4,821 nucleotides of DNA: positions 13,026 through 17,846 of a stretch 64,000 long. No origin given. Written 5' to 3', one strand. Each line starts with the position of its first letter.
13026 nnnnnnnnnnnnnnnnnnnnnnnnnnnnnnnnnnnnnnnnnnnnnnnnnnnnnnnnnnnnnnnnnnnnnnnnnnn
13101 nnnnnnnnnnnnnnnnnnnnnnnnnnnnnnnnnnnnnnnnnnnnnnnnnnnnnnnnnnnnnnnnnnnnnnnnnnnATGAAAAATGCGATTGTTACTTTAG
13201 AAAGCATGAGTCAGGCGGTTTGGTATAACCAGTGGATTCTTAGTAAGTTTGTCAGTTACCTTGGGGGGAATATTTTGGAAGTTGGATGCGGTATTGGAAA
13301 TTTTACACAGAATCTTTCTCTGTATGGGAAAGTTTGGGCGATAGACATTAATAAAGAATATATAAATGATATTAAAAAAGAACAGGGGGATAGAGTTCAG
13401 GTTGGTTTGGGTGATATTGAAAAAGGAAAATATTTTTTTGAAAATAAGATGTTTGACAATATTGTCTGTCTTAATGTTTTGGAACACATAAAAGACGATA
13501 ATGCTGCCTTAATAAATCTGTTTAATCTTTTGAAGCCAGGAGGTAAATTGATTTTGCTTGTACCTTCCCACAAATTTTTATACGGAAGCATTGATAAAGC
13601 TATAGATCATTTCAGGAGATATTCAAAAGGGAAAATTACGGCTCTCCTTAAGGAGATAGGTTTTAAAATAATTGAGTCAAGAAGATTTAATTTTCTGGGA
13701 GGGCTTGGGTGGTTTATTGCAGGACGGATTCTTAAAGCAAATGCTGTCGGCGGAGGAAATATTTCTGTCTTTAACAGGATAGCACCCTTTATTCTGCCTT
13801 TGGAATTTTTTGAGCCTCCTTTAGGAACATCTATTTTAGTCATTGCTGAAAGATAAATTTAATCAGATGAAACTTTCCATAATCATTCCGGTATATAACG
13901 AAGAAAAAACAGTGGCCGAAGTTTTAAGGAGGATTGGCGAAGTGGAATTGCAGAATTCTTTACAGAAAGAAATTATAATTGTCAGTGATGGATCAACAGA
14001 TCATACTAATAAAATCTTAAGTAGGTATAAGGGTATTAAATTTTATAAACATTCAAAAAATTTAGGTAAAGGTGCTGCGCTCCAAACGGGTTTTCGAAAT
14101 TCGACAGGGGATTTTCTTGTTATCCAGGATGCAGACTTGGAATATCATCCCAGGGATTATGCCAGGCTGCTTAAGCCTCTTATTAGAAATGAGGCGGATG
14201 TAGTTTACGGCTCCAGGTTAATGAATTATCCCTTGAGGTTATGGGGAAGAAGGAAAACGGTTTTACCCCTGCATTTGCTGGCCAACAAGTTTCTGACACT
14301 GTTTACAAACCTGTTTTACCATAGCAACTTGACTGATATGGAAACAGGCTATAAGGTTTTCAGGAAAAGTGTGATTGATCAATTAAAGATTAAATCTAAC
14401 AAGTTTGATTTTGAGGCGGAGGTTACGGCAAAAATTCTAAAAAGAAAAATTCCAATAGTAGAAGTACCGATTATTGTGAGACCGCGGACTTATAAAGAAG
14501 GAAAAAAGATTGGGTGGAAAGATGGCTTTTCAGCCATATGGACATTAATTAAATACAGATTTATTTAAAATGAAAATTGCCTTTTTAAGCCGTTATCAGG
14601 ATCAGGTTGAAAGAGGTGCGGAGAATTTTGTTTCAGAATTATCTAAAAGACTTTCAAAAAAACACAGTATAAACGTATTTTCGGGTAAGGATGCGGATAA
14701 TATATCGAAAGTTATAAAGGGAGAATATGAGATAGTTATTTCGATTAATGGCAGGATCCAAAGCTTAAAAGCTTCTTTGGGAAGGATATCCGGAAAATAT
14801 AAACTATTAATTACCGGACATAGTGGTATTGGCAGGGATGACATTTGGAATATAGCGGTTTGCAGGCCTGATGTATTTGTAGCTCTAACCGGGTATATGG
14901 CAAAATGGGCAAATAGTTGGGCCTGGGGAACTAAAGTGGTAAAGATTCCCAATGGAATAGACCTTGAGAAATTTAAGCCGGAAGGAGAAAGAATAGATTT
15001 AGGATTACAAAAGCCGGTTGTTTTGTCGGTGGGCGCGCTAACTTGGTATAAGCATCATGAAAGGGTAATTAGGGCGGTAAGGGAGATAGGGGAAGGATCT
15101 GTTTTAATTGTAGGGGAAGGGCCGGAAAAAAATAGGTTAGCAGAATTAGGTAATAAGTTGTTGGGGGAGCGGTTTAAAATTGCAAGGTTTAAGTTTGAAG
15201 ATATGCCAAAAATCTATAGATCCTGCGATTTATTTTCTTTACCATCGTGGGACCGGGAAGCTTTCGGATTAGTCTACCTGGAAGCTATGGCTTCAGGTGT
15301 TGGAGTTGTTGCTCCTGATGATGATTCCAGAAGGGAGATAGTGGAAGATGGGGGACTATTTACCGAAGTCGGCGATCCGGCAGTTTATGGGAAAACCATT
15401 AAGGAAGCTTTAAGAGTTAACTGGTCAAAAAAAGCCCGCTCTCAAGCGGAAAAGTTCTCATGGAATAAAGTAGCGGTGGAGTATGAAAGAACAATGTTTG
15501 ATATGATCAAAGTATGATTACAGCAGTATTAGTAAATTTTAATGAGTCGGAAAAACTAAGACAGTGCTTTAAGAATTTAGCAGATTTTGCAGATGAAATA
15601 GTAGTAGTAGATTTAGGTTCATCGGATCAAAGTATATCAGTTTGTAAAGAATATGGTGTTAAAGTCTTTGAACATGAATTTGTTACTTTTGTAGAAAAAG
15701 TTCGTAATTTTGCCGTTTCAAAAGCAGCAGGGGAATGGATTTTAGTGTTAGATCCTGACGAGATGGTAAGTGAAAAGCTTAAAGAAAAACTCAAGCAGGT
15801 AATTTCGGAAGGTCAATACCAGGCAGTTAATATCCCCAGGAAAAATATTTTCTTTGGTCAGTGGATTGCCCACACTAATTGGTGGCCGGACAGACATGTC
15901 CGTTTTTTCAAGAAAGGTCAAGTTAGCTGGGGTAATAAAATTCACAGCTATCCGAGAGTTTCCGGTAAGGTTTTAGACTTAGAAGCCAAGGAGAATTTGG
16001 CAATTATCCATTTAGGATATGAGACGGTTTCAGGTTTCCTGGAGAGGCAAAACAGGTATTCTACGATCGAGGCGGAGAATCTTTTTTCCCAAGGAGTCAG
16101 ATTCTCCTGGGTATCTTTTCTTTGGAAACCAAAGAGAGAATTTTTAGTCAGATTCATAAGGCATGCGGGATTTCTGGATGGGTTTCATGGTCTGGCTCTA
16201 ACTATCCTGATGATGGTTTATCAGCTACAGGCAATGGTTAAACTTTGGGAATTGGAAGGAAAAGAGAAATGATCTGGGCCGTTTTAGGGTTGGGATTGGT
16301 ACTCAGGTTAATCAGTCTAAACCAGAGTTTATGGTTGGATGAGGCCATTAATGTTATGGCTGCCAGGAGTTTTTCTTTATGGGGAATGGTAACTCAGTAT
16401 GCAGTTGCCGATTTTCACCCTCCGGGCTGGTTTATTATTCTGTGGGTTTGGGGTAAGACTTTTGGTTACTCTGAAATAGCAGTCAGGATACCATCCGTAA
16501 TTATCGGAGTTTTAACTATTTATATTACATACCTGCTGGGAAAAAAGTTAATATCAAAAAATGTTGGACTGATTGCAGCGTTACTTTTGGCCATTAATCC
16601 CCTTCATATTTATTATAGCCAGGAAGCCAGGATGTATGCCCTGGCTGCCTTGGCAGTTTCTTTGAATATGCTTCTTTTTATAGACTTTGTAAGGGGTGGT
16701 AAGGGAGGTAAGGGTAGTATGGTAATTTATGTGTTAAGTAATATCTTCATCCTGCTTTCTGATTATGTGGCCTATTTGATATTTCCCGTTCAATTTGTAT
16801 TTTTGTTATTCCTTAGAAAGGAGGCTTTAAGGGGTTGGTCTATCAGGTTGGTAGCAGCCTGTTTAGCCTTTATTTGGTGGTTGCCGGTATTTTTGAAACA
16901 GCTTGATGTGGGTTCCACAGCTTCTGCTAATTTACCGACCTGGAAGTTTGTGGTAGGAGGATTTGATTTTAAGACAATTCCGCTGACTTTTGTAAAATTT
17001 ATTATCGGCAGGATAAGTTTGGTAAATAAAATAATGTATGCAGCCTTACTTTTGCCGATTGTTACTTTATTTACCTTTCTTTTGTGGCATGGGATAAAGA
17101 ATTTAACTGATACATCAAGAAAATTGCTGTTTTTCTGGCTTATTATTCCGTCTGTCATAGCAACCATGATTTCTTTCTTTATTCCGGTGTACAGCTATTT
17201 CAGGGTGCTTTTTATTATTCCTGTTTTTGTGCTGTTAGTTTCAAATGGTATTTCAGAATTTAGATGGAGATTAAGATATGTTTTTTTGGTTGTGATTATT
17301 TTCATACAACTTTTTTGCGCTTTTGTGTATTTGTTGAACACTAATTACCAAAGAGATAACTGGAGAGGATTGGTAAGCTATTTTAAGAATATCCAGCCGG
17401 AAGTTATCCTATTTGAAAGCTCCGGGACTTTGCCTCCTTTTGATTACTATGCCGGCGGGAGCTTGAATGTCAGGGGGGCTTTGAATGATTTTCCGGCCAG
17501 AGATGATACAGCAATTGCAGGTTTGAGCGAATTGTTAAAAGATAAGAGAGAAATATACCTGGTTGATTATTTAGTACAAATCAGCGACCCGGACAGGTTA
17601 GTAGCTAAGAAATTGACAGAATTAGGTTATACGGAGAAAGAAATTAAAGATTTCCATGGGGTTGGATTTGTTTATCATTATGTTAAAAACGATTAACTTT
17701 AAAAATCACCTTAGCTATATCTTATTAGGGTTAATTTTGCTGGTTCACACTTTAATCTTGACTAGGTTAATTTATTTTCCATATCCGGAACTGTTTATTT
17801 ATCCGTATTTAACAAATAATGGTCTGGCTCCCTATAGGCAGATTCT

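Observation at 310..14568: Triplicated YfhO-like GT-C giants, each next to a GtrA-sized 4-TM protein, plus a GtrB/CsbB-like GT2: a multiplied three-component extracytoplasmic glycosylation system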

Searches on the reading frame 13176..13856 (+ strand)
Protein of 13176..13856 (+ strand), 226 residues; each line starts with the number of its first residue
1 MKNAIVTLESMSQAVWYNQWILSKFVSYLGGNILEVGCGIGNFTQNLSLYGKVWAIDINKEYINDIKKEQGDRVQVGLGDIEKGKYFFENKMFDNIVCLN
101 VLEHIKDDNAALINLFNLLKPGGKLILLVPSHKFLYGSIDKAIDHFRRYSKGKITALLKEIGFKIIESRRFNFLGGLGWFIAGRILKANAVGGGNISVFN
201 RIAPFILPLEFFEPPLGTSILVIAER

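Call 25: search_protein_families(library=pfam, proteins=[window:13176-13856:+], max_evalue=0.01)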
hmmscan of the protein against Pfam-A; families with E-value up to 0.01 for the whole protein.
window:13176-13856:+ (226 aa): 11 families
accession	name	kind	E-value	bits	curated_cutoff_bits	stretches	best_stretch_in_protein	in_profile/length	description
PF08241.18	Methyltransf_11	-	7e-17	62.3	21.2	1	34-127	1-95/95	Methyltransferase domain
PF13489.12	Methyltransf_23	-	8.1e-17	61.9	27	1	30-167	23-163/164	Methyltransferase domain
PF08242.18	Methyltransf_12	-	2.3e-15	57.5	30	1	34-125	1-98/98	Methyltransferase domain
PF13649.12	Methyltransf_25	-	7.6e-15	55.8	27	1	33-123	1-97/97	Methyltransferase domain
PF13847.12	Methyltransf_31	-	1.8e-13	50.9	27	1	31-131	5-113/145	Methyltransferase domain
PF05401.17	NodS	-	1.4e-08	35.2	24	1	31-128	45-145/201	Nodulation protein S (NodS)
PF01209.24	Ubie_methyltran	-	5.3e-07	29.7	20.1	1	14-144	33-167/233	ubiE/COQ5 methyltransferase family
PF02353.26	CMAS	-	6.9e-05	22.7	27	1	21-127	54-164/273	Mycolic acid cyclopropane synthetase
PF07021.18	MetW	-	0.00045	20.3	21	1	30-130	14-110/193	Methionine biosynthesis protein MetW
PF05219.18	DREV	-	0.00072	19.2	26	1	32-131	97-192/265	DREV methyltransferase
PF01728.25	FtsJ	-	0.0053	17.2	24.1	1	20-84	11-78/181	FtsJ-like methyltransferase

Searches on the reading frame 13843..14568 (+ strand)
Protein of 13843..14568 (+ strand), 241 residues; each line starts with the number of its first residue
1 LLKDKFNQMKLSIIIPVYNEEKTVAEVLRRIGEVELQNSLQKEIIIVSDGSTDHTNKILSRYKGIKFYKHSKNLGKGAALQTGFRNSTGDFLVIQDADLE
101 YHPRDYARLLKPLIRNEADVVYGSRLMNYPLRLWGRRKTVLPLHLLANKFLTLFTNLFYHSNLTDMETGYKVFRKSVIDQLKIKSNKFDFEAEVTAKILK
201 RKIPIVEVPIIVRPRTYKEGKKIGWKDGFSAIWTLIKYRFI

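Call 4: search_protein_families(library=pfam, proteins=[window:13843-14568:+], max_evalue=0.1)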
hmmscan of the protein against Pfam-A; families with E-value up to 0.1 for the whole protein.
window:13843-14568:+ (241 aa): 4 families
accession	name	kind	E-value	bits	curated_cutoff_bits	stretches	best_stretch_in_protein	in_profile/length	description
PF00535.33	Glycos_transf_2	-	1.4e-35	123.1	23.3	1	12-180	1-166/168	Glycosyl transferase family 2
PF13641.12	Glyco_tranf_2_3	-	1.1e-07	32.5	27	1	11-134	3-132/230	Glycosyltransferase like family 2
PF10111.15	Glyco_tranf_2_2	-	2e-07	31.2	27.3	1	12-111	1-104/276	Glycosyltransferase like family 2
PF13704.12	Glyco_tranf_2_4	-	0.0013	19.6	27.5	1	41-98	19-81/98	Glycosyl transferase family 2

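Call 5: search_protein_families(library=ncbifam, proteins=[window:13843-14568:+], max_evalue=0.1)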
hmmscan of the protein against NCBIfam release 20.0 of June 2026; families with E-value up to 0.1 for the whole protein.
window:13843-14568:+ (241 aa): 26 families (the best 25 are shown)
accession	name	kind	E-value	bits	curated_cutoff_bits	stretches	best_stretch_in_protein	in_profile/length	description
TIGR04182.1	glyco_TIGR04182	equivalog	2.1e-33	116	325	1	11-237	2-216/293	S-layer glycoprotein N-glycosyltransferase AglJ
NF058614.1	PPMAGASynPpgS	equivalog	1.5e-23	83.4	370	1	13-220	4-204/226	polyprenyl-phospho-N-acetylgalactosaminyl synthase PpgS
NF047588.1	GlcsyltransPgfSStrep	equivalog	3.2e-18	66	500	1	9-181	1-167/308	glycosyltransferase PgfS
NF007482.0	PRK10073.1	equivalog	4.3e-17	62.1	423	1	8-122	5-119/334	glycosyltransferase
NF007986.1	PRK10714.1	equivalog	1.6e-15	56.9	529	1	9-125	6-126/316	undecaprenyl-phosphate 4-deoxy-4-formamido-L-arabinose transferase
TIGR03937.1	PgaC_IcaA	equivalog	4.9e-15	55.4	422.3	1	8-103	44-140/407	poly-beta-1,6-N-acetyl-D-glucosamine synthase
TIGR04283.1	glyco_like_mftF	equivalog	5.2e-15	55.6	182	1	11-120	1-103/221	TIGR04283 family arsenosugar biosynthesis glycosyltransferase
NF010496.0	PRK13915.1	equivalog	9.4e-15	54.5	262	1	5-121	28-149/307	glucosyl-3-phosphoglycerate synthase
NF041391.1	DPhHxTase_Halo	equivalog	9.2e-14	50.9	375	1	17-215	3-186/213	dolichyl-phosphate hexose transferase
NF041875.1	EPS_EpsD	equivalog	4.7e-13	49.2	370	1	11-124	1-115/325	exopolysaccharide biosynthesis glycosyltransferase EpsD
TIGR03965.1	mycofact_glyco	equivalog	7.4e-10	38.3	280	1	9-120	74-186/467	mycofactocin biosynthesis glycosyltransferase MftF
NF047683.1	TeichurnBiosyTuaG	equivalog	8.8e-10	38.6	400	1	8-117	5-115/252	teichuronic acid biosynthesis protein TuaG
NF038302.1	EPS_HpsE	equivalog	8e-09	34.9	300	1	9-64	1-56/307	hormogonium polysaccharide biosynthesis glycosyltransferase HpsE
NF053739.1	GlytfEpsEBac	equivalog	5.6e-08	32.1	450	1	10-118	2-112/265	glycosyltransferase EpsE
TIGR03111.1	glyc2_xrt_Gpos1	hypoth_equivalog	1.3e-07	30.8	363.95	1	10-102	50-145/439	TIGR03111 family XrtG-associated glycosyltransferase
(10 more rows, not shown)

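Call 85: search_solved_structures(query=window:13843-14568:+, max_evalue=0.00001)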
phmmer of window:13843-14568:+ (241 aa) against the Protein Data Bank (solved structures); distinct sequences matched with E-value up to 0.00001: 20.
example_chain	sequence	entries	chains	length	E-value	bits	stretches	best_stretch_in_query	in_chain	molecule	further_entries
5mlz_A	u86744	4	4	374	1.4e-18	70.9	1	6-222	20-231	Dolichol monophosphate mannose synthase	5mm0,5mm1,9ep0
9hwj_A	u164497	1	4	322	2.2e-12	50.5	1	9-125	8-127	Undecaprenyl-phosphate 4-deoxy-4-formamido-L-arabinose transferase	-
5eke_A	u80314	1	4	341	7.9e-12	48.7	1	9-128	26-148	Uncharacterized glycosyltransferase sll0501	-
5ekp_C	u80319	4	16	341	8e-12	48.7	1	9-128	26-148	Uncharacterized glycosyltransferase sll0501 | Glycosyltransferase sll0501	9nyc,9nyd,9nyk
9nye_A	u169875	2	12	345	8.3e-12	48.7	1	9-128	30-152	Glycosyltransferase sll0501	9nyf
9bhc_C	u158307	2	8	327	1.7e-11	47.6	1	9-113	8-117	Undecaprenyl-phosphate 4-deoxy-4-formamido-L-arabinose transferase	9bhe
8vxh_A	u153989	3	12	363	2.1e-11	47.3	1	9-113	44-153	Undecaprenyl-phosphate 4-deoxy-4-formamido-L-arabinose transferase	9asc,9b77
6p61_A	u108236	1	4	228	2.2e-10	44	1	11-113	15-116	Glycosyltransferase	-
2z87_A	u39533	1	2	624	2.6e-08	37.2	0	11-100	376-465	Chondroitin synthase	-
2z86_A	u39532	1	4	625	2.7e-08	37.2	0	11-100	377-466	Chondroitin synthase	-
6h1j_A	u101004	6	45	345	6.6e-08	35.9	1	7-193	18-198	Probable ss-1,3-N-acetylglucosaminyltransferase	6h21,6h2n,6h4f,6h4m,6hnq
5hea_A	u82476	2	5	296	1.6e-07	34.6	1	10-120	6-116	Putative glycosyltransferase (GalT1)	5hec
6yv7_B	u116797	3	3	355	2e-07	34.3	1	8-106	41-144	Glycosyl transferase, family 2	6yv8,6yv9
6yv7_A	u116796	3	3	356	2.1e-07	34.3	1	8-106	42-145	Glycosyl transferase, family 2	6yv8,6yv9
5tze_C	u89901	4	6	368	2.2e-07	34.2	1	9-101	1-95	Glycosyl transferase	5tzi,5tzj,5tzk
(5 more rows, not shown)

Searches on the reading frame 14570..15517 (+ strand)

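Call 25: search_protein_families(library=pfam, proteins=[window:14570-15517:+], max_evalue=0.01)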
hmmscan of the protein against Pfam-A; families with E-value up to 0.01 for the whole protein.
window:14570-15517:+ (315 aa): 4 families
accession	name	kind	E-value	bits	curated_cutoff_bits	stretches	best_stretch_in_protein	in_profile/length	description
PF00534.26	Glycos_transf_1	-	6.8e-24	84.8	26.4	1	146-287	13-160/172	Glycosyl transferases group 1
PF13692.12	Glyco_trans_1_4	-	8.8e-22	78.3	27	1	148-281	1-140/142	Glycosyl transferases group 1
PF13439.12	Glyco_transf_4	-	2.3e-05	24.9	28.5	0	74-134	94-170/170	Glycosyltransferase Family 4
PF20706.3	GT4-conflict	-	0.0068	15.9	26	1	211-252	274-314/385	Family 4 Glycosyltransferase in conflict systems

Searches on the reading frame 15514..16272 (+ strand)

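Call 25: search_protein_families(library=pfam, proteins=[window:15514-16272:+], max_evalue=0.01)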
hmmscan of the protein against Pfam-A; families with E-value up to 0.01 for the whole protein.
window:15514-16272:+ (252 aa): 4 families
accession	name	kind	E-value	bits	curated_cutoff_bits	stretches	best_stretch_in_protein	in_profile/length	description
PF00535.33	Glycos_transf_2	-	7.4e-19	68.7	23.3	1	4-145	2-151/168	Glycosyl transferase family 2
PF13704.12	Glyco_tranf_2_4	-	0.00028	21.8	27.5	1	11-88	3-87/98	Glycosyl transferase family 2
PF10111.15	Glyco_tranf_2_2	-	0.0024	17.8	27.3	1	14-97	18-106/276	Glycosyltransferase like family 2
PF13896.12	Glyco_transf_49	-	0.0089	15.8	27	0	61-102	119-160/329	Glycosyl-transferase for dystroglycan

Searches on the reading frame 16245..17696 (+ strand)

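Call 25: search_protein_families(library=pfam, proteins=[window:16245-17696:+], max_evalue=0.01)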
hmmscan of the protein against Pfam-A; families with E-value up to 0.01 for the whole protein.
window:16245-17696:+ (483 aa): 1 family
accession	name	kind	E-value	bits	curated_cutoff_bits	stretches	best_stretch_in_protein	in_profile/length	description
PF13231.12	PMT_2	-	7.9e-12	46.1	26.1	1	58-215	2-157/160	Dolichyl-phosphate-mannose-protein mannosyltransferase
